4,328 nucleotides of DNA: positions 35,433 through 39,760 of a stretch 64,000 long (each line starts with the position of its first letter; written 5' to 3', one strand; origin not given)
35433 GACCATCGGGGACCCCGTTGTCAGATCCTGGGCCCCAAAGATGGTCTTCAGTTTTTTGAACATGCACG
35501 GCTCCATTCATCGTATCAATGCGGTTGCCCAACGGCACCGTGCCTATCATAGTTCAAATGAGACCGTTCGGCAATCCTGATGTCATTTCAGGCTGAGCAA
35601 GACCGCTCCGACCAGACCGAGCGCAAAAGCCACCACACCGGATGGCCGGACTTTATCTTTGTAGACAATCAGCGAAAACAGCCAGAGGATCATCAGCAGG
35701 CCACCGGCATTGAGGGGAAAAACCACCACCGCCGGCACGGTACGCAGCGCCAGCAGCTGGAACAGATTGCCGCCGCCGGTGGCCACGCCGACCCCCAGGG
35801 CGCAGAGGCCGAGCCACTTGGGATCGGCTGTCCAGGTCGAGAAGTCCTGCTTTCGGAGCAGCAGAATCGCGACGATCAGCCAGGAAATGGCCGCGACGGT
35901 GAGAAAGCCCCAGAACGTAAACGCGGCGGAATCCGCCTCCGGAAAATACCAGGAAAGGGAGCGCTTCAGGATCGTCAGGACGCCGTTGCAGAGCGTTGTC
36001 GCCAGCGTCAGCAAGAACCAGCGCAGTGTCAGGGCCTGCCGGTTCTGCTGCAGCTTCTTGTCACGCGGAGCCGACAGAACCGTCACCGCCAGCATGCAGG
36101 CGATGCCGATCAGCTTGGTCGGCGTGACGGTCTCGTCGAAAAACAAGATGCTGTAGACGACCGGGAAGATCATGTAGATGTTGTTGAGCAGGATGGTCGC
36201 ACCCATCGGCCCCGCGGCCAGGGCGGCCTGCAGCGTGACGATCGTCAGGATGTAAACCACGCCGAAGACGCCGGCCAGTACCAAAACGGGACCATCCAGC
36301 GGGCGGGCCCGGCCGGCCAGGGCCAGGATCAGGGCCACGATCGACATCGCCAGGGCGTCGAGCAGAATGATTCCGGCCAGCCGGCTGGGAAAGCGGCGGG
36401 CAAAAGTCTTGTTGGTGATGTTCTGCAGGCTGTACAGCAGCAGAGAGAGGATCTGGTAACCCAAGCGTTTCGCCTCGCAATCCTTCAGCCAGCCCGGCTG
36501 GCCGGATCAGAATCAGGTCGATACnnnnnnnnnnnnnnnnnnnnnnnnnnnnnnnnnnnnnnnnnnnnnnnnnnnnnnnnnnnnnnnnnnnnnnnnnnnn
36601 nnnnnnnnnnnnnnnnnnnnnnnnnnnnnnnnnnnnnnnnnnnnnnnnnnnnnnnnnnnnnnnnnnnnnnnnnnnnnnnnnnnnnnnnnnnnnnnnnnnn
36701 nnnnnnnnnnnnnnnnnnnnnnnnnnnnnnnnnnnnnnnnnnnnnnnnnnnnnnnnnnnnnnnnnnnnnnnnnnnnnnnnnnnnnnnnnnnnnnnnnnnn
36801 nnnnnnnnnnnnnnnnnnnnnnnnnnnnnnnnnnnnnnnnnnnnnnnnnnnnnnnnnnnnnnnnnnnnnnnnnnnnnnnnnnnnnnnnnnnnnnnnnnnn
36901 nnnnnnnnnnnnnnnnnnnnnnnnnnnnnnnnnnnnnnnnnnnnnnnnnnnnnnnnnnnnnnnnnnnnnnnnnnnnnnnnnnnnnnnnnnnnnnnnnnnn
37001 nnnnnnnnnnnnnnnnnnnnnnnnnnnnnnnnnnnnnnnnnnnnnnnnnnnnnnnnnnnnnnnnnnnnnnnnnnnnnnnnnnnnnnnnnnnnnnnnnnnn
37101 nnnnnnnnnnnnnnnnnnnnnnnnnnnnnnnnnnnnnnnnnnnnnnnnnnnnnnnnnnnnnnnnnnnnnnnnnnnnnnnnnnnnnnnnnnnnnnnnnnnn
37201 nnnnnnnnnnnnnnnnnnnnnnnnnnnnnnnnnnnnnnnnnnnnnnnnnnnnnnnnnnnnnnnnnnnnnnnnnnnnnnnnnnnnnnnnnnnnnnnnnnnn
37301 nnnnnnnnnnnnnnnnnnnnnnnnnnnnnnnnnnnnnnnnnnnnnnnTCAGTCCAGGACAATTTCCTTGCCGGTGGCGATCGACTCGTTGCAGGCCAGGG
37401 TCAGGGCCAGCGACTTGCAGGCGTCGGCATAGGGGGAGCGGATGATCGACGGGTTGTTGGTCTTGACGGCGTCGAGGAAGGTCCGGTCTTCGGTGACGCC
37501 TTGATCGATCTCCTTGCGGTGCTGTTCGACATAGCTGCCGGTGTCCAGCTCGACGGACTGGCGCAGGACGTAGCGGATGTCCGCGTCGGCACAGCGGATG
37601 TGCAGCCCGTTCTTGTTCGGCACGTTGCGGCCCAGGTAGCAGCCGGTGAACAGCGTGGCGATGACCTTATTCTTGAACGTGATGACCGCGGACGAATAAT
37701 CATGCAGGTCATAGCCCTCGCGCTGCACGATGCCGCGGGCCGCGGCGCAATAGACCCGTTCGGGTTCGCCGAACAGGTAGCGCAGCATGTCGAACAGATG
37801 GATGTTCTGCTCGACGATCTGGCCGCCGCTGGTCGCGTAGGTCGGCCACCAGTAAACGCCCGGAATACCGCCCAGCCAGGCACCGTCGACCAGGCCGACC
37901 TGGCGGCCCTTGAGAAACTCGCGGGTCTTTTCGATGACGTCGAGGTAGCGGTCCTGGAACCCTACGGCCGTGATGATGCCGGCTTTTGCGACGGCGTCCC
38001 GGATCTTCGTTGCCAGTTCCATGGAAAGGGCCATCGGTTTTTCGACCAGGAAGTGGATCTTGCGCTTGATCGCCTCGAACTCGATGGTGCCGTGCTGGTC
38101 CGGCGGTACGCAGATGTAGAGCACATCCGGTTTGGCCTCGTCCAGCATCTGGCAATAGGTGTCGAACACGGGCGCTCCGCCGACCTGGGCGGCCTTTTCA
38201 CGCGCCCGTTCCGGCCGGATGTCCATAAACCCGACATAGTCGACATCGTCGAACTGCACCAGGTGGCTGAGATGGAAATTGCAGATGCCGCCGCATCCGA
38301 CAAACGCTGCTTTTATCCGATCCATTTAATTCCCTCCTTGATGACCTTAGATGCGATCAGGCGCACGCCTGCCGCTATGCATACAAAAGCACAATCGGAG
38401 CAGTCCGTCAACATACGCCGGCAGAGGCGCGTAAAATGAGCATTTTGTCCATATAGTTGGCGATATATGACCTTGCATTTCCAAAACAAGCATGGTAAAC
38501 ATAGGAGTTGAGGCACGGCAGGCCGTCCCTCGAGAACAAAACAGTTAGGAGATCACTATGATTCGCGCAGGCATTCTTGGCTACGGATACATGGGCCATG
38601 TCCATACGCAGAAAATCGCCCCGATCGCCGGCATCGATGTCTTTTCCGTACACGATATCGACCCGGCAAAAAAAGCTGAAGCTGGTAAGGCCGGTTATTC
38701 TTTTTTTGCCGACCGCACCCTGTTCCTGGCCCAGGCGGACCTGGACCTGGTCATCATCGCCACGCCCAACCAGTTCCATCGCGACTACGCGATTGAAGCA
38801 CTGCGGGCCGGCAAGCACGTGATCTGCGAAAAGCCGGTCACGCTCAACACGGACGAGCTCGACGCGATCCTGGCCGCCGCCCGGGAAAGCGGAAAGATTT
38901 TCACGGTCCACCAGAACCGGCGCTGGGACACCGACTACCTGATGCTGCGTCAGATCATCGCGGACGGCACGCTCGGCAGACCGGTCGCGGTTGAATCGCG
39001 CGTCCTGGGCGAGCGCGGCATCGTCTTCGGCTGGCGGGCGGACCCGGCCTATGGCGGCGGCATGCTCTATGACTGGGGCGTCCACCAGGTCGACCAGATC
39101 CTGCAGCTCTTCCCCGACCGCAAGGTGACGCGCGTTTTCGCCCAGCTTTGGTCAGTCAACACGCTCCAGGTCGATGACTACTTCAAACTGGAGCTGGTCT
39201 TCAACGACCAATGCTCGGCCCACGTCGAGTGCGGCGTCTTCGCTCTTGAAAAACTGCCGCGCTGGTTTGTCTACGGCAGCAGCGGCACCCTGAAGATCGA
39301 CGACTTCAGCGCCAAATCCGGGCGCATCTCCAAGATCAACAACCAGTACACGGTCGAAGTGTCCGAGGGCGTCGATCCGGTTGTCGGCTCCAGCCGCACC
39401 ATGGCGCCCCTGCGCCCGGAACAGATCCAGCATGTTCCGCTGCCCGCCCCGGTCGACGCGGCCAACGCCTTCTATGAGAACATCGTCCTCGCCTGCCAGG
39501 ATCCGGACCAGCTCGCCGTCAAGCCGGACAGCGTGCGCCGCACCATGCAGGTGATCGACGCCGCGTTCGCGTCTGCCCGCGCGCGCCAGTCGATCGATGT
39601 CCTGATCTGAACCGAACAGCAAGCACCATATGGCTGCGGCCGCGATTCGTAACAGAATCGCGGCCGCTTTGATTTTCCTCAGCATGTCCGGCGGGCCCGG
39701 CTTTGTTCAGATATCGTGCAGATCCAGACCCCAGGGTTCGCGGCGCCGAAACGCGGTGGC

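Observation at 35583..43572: Compact 8-kb AraC-associated locus combining keto-sugar-type enzymes with the Fe-S reductase trio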

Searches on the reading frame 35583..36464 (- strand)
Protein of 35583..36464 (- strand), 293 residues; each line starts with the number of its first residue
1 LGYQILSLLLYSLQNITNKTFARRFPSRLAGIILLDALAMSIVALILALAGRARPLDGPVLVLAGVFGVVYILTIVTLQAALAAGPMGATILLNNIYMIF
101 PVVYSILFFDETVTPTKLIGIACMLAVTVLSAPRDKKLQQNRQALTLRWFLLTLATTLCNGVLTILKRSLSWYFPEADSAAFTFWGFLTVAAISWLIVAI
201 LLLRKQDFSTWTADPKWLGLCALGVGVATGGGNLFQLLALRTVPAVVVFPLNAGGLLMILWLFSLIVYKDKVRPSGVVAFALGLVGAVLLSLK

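Call 3: search_protein_families(library=pfam, proteins=[window:35583-36464:-], max_evalue=0.01)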
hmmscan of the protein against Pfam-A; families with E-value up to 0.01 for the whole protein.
window:35583-36464:- (293 aa): 1 family
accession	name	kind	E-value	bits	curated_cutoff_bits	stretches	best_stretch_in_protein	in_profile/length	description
PF00892.27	EamA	-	8.9e-12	45.9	28.2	2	148-291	2-134/135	EamA-like transporter family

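Call 4: search_protein_families(library=ncbifam, proteins=[window:35583-36464:-], max_evalue=0.01)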
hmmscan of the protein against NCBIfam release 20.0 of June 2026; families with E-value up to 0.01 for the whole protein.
window:35583-36464:- (293 aa): 1 family
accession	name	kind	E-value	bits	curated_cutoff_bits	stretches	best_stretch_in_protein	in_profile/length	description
NF007767.1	PRK10452.1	equivalog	0.0063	16.7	122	1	69-142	42-112/120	multidrug/spermidine efflux SMR transporter subunit MdtJ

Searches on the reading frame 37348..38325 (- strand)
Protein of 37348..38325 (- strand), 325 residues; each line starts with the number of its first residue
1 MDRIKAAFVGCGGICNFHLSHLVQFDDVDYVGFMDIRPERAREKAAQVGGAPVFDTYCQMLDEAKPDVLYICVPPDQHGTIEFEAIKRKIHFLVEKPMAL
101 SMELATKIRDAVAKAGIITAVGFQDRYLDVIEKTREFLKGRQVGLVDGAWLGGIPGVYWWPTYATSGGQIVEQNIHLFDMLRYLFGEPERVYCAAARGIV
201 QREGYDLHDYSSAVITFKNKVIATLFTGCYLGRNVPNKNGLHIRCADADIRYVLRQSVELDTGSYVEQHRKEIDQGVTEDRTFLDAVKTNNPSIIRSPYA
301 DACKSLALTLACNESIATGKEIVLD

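Call 3: search_protein_families(library=pfam, proteins=[window:37348-38325:-], max_evalue=0.01)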
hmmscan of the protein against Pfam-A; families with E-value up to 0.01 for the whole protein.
window:37348-38325:- (325 aa): 4 families
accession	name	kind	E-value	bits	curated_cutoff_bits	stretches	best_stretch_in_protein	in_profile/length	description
PF01408.29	GFO_IDH_MocA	-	1.1e-21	78.1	24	1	4-123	1-120/120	Oxidoreductase family, NAD-binding Rossmann fold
PF22725.1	GFO_IDH_MocA_C3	-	5.5e-12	46.2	27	1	158-231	34-106/124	GFO/IDH/MocA C-terminal domain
PF02894.22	GFO_IDH_MocA_C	-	5.6e-08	33.3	22.9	1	163-240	36-115/218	Oxidoreductase family, C-terminal alpha/beta domain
PF08635.15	ox_reductase_C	-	0.0098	16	22.5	0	158-188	38-67/142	Putative oxidoreductase C terminal domain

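Call 4: search_protein_families(library=ncbifam, proteins=[window:37348-38325:-], max_evalue=0.01)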
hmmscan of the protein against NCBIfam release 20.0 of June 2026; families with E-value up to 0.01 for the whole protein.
window:37348-38325:- (325 aa): 9 families
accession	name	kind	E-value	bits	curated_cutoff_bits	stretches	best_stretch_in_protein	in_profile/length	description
TIGR04380.1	myo_inos_iolG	equivalog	1.1e-30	106.7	355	1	4-225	2-227/330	inositol 2-dehydrogenase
NF040723.1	UDP-GlcNAcDh_Arch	equivalog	2.3e-21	76.6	450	1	5-222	2-210/302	UDP-N-acetylglucosamine 3-dehydrogenase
NF052479.1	LevoglcsnDh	equivalog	1.5e-13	50.2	650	1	34-201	42-218/386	levoglucosan dehydrogenase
NF058561.1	BT_2158_fam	equivalog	1.3e-08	33.9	750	1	2-146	34-177/487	glycoside 3-dehydrogenase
NF052679.1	InsChiInosDhIolG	equivalog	2.7e-05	23.3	540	1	5-144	4-146/343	bifunctional inositol 2-dehydrogenase/D-chiro-inositol 1-dehydrogenase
NF041392.1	XylDh_Gfo6_Halo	equivalog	4.6e-05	22.4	350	1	39-144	56-161/350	D-xylose 1-dehydrogenase Gfo6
NF008607.0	PRK11579.1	subfamily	7.8e-05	21.8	330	1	46-220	45-221/346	oxidoreductase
NF007574.0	PRK10206.1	equivalog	0.00014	21.1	352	1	4-131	3-130/345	oxidoreductase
NF058563.1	BT_2159_fam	equivalog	0.0009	18.3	650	1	4-144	1-141/350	disaccharide 3-dehydrogenase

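Call 32: search_solved_structures(query=window:37348-38325:-, max_evalue=1e-8)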
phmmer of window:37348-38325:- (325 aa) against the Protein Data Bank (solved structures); distinct sequences matched with E-value up to 1e-8: 16.
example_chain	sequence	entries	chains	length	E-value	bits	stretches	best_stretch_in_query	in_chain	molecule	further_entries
3ezy_A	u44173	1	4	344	1.1e-17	67.6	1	5-220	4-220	Dehydrogenase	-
9m3d_B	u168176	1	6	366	1.9e-16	63.5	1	1-181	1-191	DgpA1 from W974-1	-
7xr9_A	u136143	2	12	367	3.4e-16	62.6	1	1-144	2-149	DgpA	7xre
3e18_A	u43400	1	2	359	3.8e-15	59.2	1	5-228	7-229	oxidoreductase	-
3cea_A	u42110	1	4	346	3.3e-13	52.8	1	4-321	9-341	Myo-inositol 2-dehydrogenase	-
3q2k_A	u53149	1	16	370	2.8e-12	49.8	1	3-197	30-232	oxidoreductase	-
3q2i_A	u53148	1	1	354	3.1e-11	46.4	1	3-196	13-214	dehydrogenase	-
3m2t_A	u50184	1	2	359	3.7e-11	46.1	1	3-193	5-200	Probable dehydrogenase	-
3moi_A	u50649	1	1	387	5.4e-11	45.6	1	30-147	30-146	Probable dehydrogenase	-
3ip3_A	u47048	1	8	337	5.5e-10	42.3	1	53-239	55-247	Oxidoreductase, putative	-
8w9s_A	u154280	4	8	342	6.3e-10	42.1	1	3-224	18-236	NADH-dependent dihydrogenase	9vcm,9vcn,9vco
8qc2_A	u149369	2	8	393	2.2e-09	40.3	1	4-201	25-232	Gfo/Idh/MocA family oxidoreductase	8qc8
8qc3_A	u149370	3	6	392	5.1e-09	39.1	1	4-201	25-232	Oxidoreductase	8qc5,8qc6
6nor_A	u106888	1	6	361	6.5e-09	38.7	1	2-220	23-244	Putative NAD dependent dehydrogenase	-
1zh8_A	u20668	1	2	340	8e-09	38.4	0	3-224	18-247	oxidoreductase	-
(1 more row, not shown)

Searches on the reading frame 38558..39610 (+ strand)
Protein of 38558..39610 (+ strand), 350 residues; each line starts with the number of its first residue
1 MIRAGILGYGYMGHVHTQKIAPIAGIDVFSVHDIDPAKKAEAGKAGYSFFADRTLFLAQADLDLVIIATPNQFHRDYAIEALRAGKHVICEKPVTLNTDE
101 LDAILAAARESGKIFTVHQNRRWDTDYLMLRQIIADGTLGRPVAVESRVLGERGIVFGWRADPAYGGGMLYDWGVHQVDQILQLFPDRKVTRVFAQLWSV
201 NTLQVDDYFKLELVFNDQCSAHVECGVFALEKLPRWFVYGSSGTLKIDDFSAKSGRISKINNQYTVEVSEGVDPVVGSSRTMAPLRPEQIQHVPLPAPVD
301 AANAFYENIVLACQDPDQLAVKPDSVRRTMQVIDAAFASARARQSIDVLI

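Call 3: search_protein_families(library=pfam, proteins=[window:38558-39610:+], max_evalue=0.01)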
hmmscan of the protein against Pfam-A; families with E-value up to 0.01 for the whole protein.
window:38558-39610:+ (350 aa): 4 families
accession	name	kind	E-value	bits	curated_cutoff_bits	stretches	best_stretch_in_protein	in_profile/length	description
PF22725.1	GFO_IDH_MocA_C3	-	1.4e-24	86.9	27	1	127-245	1-123/124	GFO/IDH/MocA C-terminal domain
PF01408.29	GFO_IDH_MocA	-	6.4e-24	85.4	24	1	2-118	1-119/120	Oxidoreductase family, NAD-binding Rossmann fold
PF02894.22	GFO_IDH_MocA_C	-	1.7e-15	57.8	22.9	1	132-347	2-217/218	Oxidoreductase family, C-terminal alpha/beta domain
PF03447.22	NAD_binding_3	-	4.7e-05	24.5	24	1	5-116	3-114/116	Homoserine dehydrogenase, NAD binding domain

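Call 4: search_protein_families(library=ncbifam, proteins=[window:38558-39610:+], max_evalue=0.01)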
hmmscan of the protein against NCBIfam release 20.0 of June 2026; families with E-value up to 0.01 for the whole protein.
window:38558-39610:+ (350 aa): 10 families
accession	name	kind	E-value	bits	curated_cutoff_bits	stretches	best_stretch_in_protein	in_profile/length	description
NF008607.0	PRK11579.1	subfamily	4e-40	137.9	330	1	2-346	5-343/346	oxidoreductase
TIGR04380.1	myo_inos_iolG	equivalog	1.6e-32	112.7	355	1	2-204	2-203/330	inositol 2-dehydrogenase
NF040723.1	UDP-GlcNAcDh_Arch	equivalog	4.1e-28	98.8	450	1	2-249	1-239/302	UDP-N-acetylglucosamine 3-dehydrogenase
NF007574.0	PRK10206.1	equivalog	2.5e-26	92.5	352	1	40-244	41-244/345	oxidoreductase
NF052479.1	LevoglcsnDh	equivalog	6.4e-18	64.6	650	1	5-181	7-198/386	levoglucosan dehydrogenase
NF052679.1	InsChiInosDhIolG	equivalog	8.7e-17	61.1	540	1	2-147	3-153/343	bifunctional inositol 2-dehydrogenase/D-chiro-inositol 1-dehydrogenase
NF041392.1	XylDh_Gfo6_Halo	equivalog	9.5e-13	47.6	350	1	58-253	79-281/350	D-xylose 1-dehydrogenase Gfo6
NF058563.1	BT_2159_fam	equivalog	2.8e-12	46.3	650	1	2-186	1-183/350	disaccharide 3-dehydrogenase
NF058561.1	BT_2158_fam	equivalog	7.7e-07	28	750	1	50-118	84-152/487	glycoside 3-dehydrogenase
TIGR01921.1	DAP-DH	equivalog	0.0084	15.4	180.6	0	2-125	4-123/324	diaminopimelate dehydrogenase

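Call 33: search_solved_structures(query=window:38558-39610:+, max_evalue=1e-8)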
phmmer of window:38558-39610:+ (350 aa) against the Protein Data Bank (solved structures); distinct sequences matched with E-value up to 1e-8: 67 (the best 60 are shown).
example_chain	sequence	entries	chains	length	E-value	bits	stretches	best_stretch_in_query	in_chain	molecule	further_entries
3e18_A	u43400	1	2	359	3e-67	230.4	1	6-346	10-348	oxidoreductase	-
9m37_A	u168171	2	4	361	3.3e-58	200.7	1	1-346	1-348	P581a DgpA2 and isoorientin complex structure | Gfo/Idh/MocA family protein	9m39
3kux_A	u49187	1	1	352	2.4e-34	122.2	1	2-245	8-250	Putative oxidoreductase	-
3e82_A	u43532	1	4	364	2e-31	112.6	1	3-244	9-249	Putative oxidoreductase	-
3fhl_A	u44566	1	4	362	5.5e-31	111.2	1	2-244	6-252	Putative oxidoreductase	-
3gdo_A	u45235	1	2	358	8.4e-28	100.7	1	2-345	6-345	Uncharacterized oxidoreductase yvaA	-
3gfg_A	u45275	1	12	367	9.3e-28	100.6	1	2-345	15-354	Uncharacterized oxidoreductase yvaA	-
3i23_A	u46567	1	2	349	4e-26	95.2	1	2-245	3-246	Oxidoreductase, Gfo/Idh/MocA family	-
3fd8_A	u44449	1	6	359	4.4e-26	95.1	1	2-245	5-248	Oxidoreductase, Gfo/Idh/MocA family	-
6jw6_A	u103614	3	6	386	1.1e-24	90.4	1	2-200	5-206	Dehydrogenase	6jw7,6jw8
4fb5_A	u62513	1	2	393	2.8e-22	82.5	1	4-186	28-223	Probable oxidoreductase protein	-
3hnp_A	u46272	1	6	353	4.1e-22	82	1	26-245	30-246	Oxidoreductase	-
2glx_A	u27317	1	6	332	9e-21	77.6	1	57-186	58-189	1,5-anhydro-D-fructose reductase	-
7xr9_A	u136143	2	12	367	1.5e-20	76.8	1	4-185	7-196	DgpA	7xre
3f4l_A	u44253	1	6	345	1.7e-20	76.6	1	48-245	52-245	Putative oxidoreductase yhhX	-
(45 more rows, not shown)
